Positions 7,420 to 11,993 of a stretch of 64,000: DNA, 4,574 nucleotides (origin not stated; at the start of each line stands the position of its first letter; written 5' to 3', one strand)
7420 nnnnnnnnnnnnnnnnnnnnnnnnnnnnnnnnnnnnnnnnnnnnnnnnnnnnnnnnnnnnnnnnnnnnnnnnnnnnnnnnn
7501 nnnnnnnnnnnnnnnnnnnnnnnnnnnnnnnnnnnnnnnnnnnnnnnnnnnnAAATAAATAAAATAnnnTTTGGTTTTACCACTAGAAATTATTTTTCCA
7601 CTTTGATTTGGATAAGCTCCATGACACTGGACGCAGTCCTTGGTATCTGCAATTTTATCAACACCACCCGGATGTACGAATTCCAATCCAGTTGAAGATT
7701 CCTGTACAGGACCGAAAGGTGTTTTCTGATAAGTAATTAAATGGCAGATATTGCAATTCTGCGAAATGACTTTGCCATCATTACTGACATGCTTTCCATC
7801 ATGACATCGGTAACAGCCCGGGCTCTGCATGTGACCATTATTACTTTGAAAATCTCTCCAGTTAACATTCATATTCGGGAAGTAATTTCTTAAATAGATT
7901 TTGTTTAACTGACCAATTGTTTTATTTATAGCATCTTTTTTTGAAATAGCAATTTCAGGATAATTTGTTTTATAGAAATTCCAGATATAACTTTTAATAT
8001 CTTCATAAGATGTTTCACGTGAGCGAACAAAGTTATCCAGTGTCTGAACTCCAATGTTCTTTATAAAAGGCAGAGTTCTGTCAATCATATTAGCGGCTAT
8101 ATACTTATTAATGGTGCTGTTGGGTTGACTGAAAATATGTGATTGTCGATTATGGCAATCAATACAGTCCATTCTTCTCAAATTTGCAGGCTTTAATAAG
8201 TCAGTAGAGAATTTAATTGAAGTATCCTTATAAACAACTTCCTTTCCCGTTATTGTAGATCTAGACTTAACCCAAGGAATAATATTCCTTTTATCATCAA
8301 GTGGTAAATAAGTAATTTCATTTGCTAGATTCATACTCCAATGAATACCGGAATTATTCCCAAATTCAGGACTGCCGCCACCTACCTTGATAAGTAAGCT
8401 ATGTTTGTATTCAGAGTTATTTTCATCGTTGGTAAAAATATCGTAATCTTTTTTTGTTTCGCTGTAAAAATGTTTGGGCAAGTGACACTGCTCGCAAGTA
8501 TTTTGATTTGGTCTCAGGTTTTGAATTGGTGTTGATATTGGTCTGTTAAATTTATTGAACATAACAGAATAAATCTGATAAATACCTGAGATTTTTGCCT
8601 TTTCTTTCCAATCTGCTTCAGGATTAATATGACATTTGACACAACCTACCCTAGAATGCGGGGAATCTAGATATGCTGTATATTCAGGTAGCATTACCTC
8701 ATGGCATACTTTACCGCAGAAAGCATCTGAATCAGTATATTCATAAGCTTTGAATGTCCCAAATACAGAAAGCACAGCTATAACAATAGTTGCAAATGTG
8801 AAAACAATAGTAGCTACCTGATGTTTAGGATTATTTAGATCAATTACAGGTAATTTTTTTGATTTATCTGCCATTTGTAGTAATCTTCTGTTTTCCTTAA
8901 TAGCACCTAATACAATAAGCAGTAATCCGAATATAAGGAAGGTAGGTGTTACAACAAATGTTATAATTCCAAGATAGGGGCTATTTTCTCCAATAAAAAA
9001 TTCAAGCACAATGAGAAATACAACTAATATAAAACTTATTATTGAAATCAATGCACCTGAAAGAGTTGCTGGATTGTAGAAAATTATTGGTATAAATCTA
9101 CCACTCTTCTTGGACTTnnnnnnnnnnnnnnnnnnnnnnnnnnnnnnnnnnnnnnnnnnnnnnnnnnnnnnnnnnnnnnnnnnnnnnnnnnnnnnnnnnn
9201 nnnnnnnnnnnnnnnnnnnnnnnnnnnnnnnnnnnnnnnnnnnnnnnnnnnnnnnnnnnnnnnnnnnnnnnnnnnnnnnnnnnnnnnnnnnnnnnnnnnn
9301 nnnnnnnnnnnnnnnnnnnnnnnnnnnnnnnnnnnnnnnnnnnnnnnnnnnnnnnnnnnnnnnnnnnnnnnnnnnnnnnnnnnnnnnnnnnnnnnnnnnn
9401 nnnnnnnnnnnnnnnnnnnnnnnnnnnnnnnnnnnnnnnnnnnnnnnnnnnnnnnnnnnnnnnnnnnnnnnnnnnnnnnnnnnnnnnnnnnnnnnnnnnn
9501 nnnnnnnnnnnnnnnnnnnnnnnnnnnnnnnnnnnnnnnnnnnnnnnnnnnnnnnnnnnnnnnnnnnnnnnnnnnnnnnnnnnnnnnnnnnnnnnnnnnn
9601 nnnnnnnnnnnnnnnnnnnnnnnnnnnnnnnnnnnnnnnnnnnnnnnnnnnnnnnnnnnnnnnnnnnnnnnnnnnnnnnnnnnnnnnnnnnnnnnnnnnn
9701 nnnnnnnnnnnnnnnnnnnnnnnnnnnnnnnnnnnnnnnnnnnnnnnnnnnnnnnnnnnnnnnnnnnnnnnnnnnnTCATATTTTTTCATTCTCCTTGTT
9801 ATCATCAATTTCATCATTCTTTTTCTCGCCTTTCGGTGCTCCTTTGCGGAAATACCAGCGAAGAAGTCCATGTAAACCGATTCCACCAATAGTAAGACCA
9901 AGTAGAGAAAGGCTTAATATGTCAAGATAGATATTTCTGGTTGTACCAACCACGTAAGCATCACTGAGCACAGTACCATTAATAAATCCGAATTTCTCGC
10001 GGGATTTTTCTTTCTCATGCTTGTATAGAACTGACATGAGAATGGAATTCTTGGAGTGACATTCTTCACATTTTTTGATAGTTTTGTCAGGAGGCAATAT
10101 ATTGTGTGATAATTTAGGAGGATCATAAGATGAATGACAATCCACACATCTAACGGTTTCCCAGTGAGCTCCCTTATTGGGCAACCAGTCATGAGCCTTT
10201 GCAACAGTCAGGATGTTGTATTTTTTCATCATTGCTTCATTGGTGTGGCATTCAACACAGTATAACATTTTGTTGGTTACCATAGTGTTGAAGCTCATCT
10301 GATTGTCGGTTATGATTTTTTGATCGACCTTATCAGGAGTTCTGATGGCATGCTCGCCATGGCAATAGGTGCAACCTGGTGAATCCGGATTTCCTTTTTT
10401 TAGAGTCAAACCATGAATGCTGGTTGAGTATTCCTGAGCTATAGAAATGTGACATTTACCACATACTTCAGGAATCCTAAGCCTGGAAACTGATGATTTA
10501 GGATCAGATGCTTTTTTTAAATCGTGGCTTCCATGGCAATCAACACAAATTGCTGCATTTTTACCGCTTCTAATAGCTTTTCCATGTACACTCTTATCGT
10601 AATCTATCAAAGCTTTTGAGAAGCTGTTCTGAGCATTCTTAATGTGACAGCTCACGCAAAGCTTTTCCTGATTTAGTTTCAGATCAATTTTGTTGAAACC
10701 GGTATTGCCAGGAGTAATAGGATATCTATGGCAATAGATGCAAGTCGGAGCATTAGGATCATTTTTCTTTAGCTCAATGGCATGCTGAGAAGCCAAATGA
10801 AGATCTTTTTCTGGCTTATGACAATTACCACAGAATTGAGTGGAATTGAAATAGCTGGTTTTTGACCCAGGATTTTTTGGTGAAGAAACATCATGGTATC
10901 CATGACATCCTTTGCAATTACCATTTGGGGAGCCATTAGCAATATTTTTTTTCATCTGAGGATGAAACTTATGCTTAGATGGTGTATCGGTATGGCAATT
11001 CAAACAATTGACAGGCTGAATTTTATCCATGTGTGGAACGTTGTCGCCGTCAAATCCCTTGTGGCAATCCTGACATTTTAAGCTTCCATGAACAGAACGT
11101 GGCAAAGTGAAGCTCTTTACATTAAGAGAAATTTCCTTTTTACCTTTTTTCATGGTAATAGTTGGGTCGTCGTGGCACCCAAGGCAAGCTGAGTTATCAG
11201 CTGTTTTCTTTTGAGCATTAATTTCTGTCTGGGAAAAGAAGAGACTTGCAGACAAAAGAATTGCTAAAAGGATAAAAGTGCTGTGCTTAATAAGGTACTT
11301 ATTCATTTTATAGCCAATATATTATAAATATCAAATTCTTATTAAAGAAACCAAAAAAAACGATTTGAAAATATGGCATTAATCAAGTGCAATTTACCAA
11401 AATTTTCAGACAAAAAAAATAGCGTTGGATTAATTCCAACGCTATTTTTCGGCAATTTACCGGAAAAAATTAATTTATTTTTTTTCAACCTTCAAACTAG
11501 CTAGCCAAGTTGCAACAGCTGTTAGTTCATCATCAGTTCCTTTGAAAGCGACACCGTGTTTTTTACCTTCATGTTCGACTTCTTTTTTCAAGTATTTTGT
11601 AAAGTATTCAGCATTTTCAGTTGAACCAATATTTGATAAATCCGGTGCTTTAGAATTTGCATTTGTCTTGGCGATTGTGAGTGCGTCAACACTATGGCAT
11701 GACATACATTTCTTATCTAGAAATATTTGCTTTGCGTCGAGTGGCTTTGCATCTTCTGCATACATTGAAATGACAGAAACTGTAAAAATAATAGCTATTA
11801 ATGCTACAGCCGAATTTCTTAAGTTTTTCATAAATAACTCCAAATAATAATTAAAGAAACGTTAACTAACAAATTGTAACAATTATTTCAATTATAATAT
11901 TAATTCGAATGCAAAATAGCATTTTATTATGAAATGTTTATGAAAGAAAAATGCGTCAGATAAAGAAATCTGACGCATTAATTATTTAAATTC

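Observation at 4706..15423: Complete candidate envelope-spanning electron conduit: 48 heme-c motifs, three quinol-oxidising routes and a cytochrome-porin in one island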

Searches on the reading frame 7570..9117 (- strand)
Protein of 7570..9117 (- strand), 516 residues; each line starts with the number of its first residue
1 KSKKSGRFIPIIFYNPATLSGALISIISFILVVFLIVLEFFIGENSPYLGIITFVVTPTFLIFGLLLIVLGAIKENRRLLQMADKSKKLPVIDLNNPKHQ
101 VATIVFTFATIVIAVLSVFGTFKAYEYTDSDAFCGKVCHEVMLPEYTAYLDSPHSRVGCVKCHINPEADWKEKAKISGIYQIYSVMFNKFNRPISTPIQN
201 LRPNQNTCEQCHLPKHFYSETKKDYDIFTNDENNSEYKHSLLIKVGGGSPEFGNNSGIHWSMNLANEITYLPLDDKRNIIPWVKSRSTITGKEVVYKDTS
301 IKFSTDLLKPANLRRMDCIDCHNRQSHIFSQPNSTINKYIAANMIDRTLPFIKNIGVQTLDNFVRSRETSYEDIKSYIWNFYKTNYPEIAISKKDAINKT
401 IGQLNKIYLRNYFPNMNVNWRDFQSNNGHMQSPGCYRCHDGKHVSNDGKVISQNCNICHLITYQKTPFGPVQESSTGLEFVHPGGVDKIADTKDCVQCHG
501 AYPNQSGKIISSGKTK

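Call 21: find_homologous_proteins(query=window:7570-9117:-, max_evalue=0.001)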
Query seq(516 aa) (516 aa): 2483 proteins with E <= 0.001 among 8000 candidates; the best 120 are listed.
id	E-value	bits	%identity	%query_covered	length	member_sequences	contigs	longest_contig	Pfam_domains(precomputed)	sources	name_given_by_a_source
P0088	0.0e+0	1124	92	100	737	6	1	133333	PF01292.27,PF03264.20,PF14522.12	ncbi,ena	-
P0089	5.5e-238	809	64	97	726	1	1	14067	PF01292.27,PF03264.20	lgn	-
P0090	2.7e-233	794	63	99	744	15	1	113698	PF01292.27,PF03264.20,PF14522.12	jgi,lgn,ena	-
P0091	2.7e-232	790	65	100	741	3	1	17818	PF01292.27,PF03264.20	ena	-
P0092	5.0e-231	786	63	97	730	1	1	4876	PF01292.27,PF03264.20,PF14522.12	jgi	jgi:thiosulfate reductase cytochrome b subunit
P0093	2.8e-230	784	63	96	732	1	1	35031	PF01292.27,PF03264.20,PF14522.12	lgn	-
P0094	3.0e-228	777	63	95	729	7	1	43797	PF01292.27,PF03264.20,PF14522.12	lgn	-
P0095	1.4e-227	775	62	96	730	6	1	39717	PF01292.27,PF03264.20,PF14522.12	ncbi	-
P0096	3.3e-227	774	61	98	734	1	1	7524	PF01292.27,PF03264.20,PF14522.12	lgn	-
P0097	1.8e-226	771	61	96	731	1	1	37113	PF01292.27,PF03264.20,PF14522.12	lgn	-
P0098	9.0e-226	769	61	98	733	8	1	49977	PF01292.27,PF03264.20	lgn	-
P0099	1.1e-225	769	62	96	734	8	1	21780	PF01292.27,PF03264.20,PF14522.12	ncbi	ncbi:MAG: cytochrome b/b6 domain-containing protein [Candidatus Kapaibacteriota bacterium]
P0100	2.4e-225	767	60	98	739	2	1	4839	PF01292.27,PF03264.20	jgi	-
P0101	1.0e-224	765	61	97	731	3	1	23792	PF01292.27,PF03264.20,PF14522.12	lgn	-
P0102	1.7e-224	765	61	97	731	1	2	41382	PF01292.27,PF03264.20,PF14522.12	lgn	-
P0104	2.1e-222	758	61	96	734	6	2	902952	PF01292.27,PF03264.20,PF14522.12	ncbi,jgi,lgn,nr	ncbi:hypothetical protein D9V84_10605 [Bacteroidetes/Chlorobi group bacterium Naka2016]|jgi:thiosulf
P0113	4.0e-210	717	57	97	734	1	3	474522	PF01292.27,PF03264.20,PF14522.12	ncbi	-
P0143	2.5e-181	622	52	97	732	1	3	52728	PF01292.27,PF03264.20,PF14522.12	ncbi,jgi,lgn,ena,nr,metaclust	ncbi:MAG: hypothetical protein A2X64_09475 [Ignavibacteria bacterium GWF2_33_9]|nr:MAG: hypothetical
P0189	1.2e-173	597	50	96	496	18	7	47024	PF14537.12,PF03264.20,PF14522.12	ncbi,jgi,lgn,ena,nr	ncbi:MAG: cytochrome C [Ignavibacteria bacterium CG_4_9_14_0_2_um_filter_37_13]|nr:MAG: cytochrome C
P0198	6.7e-173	594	50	97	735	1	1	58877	PF14537.12,PF01292.27,PF03264.20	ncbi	ncbi:MAG: cytochrome b/b6 domain-containing protein [bacterium]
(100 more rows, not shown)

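Call 48: list_cluster_members(proteins=[P0189, P0143])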
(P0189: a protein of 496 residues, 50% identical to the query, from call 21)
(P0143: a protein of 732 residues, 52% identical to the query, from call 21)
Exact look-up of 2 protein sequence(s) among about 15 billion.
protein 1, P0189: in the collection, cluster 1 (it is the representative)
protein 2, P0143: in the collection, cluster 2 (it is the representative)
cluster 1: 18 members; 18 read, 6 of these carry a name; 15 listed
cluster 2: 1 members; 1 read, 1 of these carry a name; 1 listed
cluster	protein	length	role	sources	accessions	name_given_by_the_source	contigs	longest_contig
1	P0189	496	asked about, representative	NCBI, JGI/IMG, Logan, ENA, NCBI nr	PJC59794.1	MAG: cytochrome C [Ignavibacteria bacterium CG_4_9_14_0_2_um_filter_37_13]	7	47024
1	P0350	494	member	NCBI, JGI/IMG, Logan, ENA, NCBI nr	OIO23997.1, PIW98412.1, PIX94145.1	MAG: cytochrome C [Ignavibacteria bacterium CG_4_8_14_3_um_filter_37_9] | MAG: hypothetical protein AUJ54_00470 [Ignavibacteria bacterium CG1_02_37_35]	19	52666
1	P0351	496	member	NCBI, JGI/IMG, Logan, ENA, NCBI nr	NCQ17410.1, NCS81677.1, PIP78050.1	MAG: cytochrome C [Ignavibacteria bacterium CG22_combo_CG10-13_8_21_14_all_37_15] | cytochrome C [Ignavibacteria bacterium]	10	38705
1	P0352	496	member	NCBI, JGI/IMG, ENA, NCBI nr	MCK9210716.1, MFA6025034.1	MAG: NapC/NirT family cytochrome c [Ignavibacteriaceae bacterium] | nitrate/TMAO reductase-like tetraheme cytochrome c subunit | NapC/NirT family cytochrome c [Ignavibacteriaceae bacterium]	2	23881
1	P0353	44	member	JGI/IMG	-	hypothetical protein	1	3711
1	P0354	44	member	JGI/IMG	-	hypothetical protein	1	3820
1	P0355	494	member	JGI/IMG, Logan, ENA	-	-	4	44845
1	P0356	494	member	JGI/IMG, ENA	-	-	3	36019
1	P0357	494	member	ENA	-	-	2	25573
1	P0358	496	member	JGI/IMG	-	-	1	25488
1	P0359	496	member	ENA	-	-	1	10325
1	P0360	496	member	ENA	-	-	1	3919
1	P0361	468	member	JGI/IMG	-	-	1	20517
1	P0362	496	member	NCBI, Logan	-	-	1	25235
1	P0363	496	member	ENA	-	-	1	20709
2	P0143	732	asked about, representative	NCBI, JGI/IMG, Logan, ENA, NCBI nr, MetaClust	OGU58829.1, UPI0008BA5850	MAG: hypothetical protein A2X64_09475 [Ignavibacteria bacterium GWF2_33_9] | status=active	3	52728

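Call 59: find_encoding_contigs(protein=P0104, flank=10000, max_places=1)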
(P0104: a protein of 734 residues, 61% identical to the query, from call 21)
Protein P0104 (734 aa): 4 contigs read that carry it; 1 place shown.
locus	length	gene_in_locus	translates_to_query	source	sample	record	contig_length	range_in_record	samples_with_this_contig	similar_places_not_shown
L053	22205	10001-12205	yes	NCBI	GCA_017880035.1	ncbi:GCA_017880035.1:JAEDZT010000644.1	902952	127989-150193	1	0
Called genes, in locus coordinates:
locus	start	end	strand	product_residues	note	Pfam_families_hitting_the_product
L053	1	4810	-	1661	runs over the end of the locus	PF22073:Cep192_D4 (faint), PF24798:Ig-CFAP74_4th (faint), PF07610:DUF1573 (faint), PF15780:ASH (faint), PF22544:HYDIN_VesB_CFA65-like_Ig (weak)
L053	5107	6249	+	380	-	PF14522:Cytochrome_C7 (faint), PF22113:Mtrc-MtrF_II-IV_dom (faint)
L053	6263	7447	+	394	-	-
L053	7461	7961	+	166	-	PF00355:Rieske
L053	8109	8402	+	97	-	-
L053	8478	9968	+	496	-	PF02085:Cytochrom_CIII (faint), PF09699:Paired_CXXCH_1 (faint), PF14522:Cytochrome_C7 (faint), PF14537:Cytochrom_c3_2 (weak)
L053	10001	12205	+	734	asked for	PF01292:Ni_hydr_CYTB, PF03264:Cytochrom_NNT, PF14522:Cytochrome_C7 (faint)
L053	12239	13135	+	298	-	PF02899:Phage_int_SAM_1, PF13102:Phage_int_SAM_5, PF13495:Phage_int_SAM_4, PF00589:Phage_integrase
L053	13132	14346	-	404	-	PF13742:tRNA_anti_2, PF01336:tRNA_anti-codon, PF02601:Exonuc_VII_L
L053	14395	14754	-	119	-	-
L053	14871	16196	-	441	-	PF05496:RuvB_N, PF13173:AAA_14, PF14532:Sigma54_activ_2 (faint), PF00004:AAA, PF16193:AAA_assoc_2, PF12002:MgsA_C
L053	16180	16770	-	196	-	PF00484:Pro_CA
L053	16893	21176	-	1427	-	PF17517:IgGFc_binding, PF12371:TMEM131_like_N (faint), PF24499:Ig_TMEM131L_4 (faint), PF15780:ASH (faint), PF22073:Cep192_D4 (weak), PF22544:HYDIN_VesB_CFA65-like_Ig (weak), PF22073:Cep192_D4 (weak), PF18962:Por_Secre_tail, +4 more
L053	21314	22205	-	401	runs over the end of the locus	PF00155:Aminotran_1_2, PF00266:Aminotran_5 (weak), PF01053:Cys_Met_Meta_PP, PF01212:Beta_elim_lyase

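Call 60: find_encoding_contigs(protein=P0113, flank=10000, max_places=1)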
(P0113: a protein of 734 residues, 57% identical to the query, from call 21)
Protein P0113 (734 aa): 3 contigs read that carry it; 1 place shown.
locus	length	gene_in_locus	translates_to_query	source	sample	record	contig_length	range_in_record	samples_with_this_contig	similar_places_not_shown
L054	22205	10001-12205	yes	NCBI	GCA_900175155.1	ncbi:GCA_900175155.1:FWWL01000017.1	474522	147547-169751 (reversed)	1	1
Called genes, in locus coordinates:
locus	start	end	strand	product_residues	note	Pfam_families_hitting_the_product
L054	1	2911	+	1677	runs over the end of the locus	PF07610:DUF1573 (faint), PF22067:Cep192_D3 (faint), PF24798:Ig-CFAP74_4th (faint), PF22073:Cep192_D4 (faint), PF15780:ASH (faint), PF12371:TMEM131_like_N (faint), PF22544:HYDIN_VesB_CFA65-like_Ig (weak)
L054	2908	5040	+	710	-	PF00691:OmpA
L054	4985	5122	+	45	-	-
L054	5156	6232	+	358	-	PF14522:Cytochrome_C7 (faint), PF22113:Mtrc-MtrF_II-IV_dom (faint)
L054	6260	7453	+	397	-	-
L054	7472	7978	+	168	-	PF00355:Rieske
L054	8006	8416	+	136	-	-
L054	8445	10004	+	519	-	PF09699:Paired_CXXCH_1 (faint), PF14522:Cytochrome_C7 (faint), PF14537:Cytochrom_c3_2 (weak)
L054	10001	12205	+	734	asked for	PF01292:Ni_hydr_CYTB, PF03264:Cytochrom_NNT, PF14522:Cytochrome_C7 (faint)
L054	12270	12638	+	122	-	PF01740:STAS, PF13466:STAS_2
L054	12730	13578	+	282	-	PF01641:SelR, PF01625:PMSR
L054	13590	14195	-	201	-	PF00588:SpoU_methylase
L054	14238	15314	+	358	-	PF04055:Radical_SAM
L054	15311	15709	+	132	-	PF01192:RNA_pol_Rpb6 (weak)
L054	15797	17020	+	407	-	PF00009:GTP_EFTU (faint), PF00350:Dynamin_N (faint), PF01926:MMR_HSR1, PF02421:FeoB_N, PF18128:HydF_dimer, PF18133:HydF_tetramer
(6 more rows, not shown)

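Call 61: find_encoding_contigs(protein=P0198, flank=10000, max_places=1)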
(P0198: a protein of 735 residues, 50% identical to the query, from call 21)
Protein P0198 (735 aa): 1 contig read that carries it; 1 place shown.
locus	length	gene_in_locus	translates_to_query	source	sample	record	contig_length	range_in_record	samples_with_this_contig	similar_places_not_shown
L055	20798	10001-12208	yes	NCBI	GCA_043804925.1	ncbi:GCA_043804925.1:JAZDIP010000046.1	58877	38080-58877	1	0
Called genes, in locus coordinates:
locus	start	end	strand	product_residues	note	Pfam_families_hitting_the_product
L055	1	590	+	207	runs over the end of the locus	PF08534:Redoxin, PF00578:AhpC-TSA, PF00085:Thioredoxin, PF13098:Thioredoxin_2, PF13905:Thioredoxin_8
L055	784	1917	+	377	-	PF00515:TPR_1 (faint), PF07719:TPR_2 (faint), PF13181:TPR_8 (faint), PF14559:TPR_19 (faint)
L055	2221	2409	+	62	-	-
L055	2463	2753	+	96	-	PF04365:BrnT_toxin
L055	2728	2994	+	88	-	-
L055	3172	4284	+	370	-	PF13181:TPR_8 (faint), PF13414:TPR_11 (faint), PF13431:TPR_17 (faint), PF13371:TPR_9 (faint), PF07719:TPR_2 (faint), PF13424:TPR_12 (faint), PF13432:TPR_16 (faint), PF00515:TPR_1 (weak), +1 more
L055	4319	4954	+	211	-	-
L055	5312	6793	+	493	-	PF00171:Aldedh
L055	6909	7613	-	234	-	PF07608:DUF1571, PF03888:MucB_RseB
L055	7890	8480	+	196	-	PF22113:Mtrc-MtrF_II-IV_dom, PF09699:Paired_CXXCH_1 (faint), PF14522:Cytochrome_C7 (faint), PF13435:Cytochrome_C554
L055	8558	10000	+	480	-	PF02085:Cytochrom_CIII (faint), PF09699:Paired_CXXCH_1 (faint), PF14522:Cytochrome_C7 (faint), PF14537:Cytochrom_c3_2 (faint), PF22678:Cytochrom_c_NrfB-like (faint)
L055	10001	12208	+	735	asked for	PF01292:Ni_hydr_CYTB, PF03264:Cytochrom_NNT, PF14537:Cytochrom_c3_2 (faint)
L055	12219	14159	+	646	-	PF02085:Cytochrom_CIII (faint), PF03264:Cytochrom_NNT (faint), PF09699:Paired_CXXCH_1 (faint), PF14522:Cytochrome_C7 (faint), PF14537:Cytochrom_c3_2 (faint)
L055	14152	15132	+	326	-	PF01292:Ni_hydr_CYTB (weak)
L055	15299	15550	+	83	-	PF12797:Fer4_2 (faint), PF00037:Fer4 (faint), PF12837:Fer4_6 (faint), PF13237:Fer4_10 (faint), PF14697:Fer4_21 (weak), PF12838:Fer4_7, PF13187:Fer4_9 (weak)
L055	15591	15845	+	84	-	PF05635:23S_rRNA_IVP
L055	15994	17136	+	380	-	PF01855:POR_N, PF17147:PFOR_II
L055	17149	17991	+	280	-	PF02775:TPP_enzyme_C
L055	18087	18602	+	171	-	PF01558:POR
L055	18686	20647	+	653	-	PF13229:Beta_helix, PF05048:NosD (weak), PF13229:Beta_helix (weak), PF05048:NosD, PF13229:Beta_helix, PF18962:Por_Secre_tail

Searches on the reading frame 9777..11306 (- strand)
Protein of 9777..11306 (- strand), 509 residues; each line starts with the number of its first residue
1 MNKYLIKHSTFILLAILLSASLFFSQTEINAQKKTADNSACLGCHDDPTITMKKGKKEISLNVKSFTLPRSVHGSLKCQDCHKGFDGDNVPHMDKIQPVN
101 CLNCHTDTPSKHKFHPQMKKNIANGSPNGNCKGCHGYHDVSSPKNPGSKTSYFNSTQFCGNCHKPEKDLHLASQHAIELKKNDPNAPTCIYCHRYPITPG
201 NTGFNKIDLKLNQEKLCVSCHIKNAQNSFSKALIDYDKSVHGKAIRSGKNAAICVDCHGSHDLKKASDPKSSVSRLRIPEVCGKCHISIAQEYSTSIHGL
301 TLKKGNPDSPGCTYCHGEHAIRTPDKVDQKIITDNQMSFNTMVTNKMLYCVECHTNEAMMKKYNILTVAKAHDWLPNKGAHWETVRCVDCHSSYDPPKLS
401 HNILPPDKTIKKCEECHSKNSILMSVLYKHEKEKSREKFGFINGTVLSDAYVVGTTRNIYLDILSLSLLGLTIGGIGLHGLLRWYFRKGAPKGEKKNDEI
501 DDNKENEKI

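Call 5: search_protein_families(library=pfam, proteins=[window:9777-11306:-], max_evalue=0.01)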
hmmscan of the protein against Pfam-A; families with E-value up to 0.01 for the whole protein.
window:9777-11306:- (509 aa): 6 families
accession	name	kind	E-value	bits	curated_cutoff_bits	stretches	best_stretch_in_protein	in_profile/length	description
PF14522.11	Cytochrome_C7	-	3.3e-19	68.9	24.8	3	32-106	6-67/67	Cytochrome c7 and related cytochrome c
PF14537.11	Cytochrom_c3_2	-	3.8e-16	59.7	25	4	75-164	6-79/79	Cytochrome c3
PF03264.19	Cytochrom_NNT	-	1.4e-12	48.2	24.1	2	316-392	94-165/174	NapC/NirT cytochrome c family, N-terminal region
PF09699.15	Paired_CXXCH_1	-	5.6e-10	39.2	20.6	0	249-287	8-37/41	Doubled CXXCH motif (Paired_CXXCH_1)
PF02085.21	Cytochrom_CIII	-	7.8e-09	36.2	22.9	1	55-163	11-101/101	Class III cytochrome C family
PF22678.1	Cytochrom_c_NrfB-like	-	7.2e-06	26.8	27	0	312-416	1-89/89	Cytochrome c-type protein NrfB-like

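Call 6: search_protein_families(library=ncbifam, proteins=[window:9777-11306:-], max_evalue=0.01)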
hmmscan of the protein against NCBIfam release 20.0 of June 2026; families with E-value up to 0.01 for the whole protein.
window:9777-11306:- (509 aa): 9 families
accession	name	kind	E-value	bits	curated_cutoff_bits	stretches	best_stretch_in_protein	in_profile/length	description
NF041028.1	decahem_GSU2203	exception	2e-12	47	325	2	280-430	37-168/317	GSU2203 family decaheme c-type cytochrome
NF008659.0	PRK11659.1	equivalog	3.7e-11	43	184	1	266-421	32-171/188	cytochrome c nitrite reductase pentaheme subunit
TIGR02161.1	napC_nirT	subfamily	2.2e-09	37.4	310.6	1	202-271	33-95/185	periplasmic nitrate (or nitrite) reductase c-type cytochrome, NapC/NirT family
NF007906.0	PRK10617.1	equivalog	2e-08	34.3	349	1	202-265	42-98/200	cytochrome c-type protein NapC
NF045713.1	CxxCH_16_HmcA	equivalog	1.1e-07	30.8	400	1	280-361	175-240/541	sulfate respiration complex hexadecaheme cytochrome HmcA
TIGR01905.1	paired_CXXCH_1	subfamily_domain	6.5e-07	29.2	25.2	0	188-223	8-38/41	doubled CXXCH domain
TIGR03153.1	cytochr_NrfH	equivalog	1.3e-06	28.5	134.2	0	208-264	22-65/138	cytochrome c nitrite reductase small subunit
TIGR04257.1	nanowire_3heme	domain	0.00018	21.6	40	0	177-230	19-65/75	c(7)-type cytochrome triheme domain-containing protein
NF011606.0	PRK15032.1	equivalog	0.0078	15.4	455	0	318-392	106-175/390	pentaheme c-type cytochrome TorC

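Call 29: search_solved_structures(query=window:9777-11306:-, max_evalue=0.01)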
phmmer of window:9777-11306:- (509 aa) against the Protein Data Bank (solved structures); distinct sequences matched with E-value up to 0.01: 1.
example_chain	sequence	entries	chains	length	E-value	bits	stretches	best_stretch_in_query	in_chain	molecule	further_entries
28pb_A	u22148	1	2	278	0.0083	18.2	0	217-393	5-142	Cytochrome c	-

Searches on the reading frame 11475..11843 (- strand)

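Call 5: search_protein_families(library=pfam, proteins=[window:11475-11843:-], max_evalue=0.01)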
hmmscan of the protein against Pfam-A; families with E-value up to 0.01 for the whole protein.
window:11475-11843:- (122 aa): 2 families
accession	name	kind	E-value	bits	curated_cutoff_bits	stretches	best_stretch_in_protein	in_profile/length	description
PF00034.26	Cytochrom_C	-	1.6e-08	36.2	21.3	1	37-118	4-90/90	Cytochrome c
PF13442.11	Cytochrome_CBB3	-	0.001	19.8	27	1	43-114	11-68/68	Cytochrome C oxidase, cbb3-type, subunit III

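Call 6: search_protein_families(library=ncbifam, proteins=[window:11475-11843:-], max_evalue=0.01)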
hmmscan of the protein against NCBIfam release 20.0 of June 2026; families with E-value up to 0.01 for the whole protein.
window:11475-11843:- (122 aa): 4 families
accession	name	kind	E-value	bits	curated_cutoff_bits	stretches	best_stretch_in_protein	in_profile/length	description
NF045774.1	cytochro_C551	exception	1.1e-06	28.6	118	1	32-117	37-109/110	cytochrome c551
NF045930.1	Cytc6PetJCyano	equivalog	0.0019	18.2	135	1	13-114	8-102/110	cytochrome c6 PetJ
NF045773.1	cytochro_C550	exception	0.0047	16.9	125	1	39-115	53-117/118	cytochrome c550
TIGR04494.1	c550_PedF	equivalog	0.006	16.5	122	1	32-118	48-131/133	cytochrome c-550 PedF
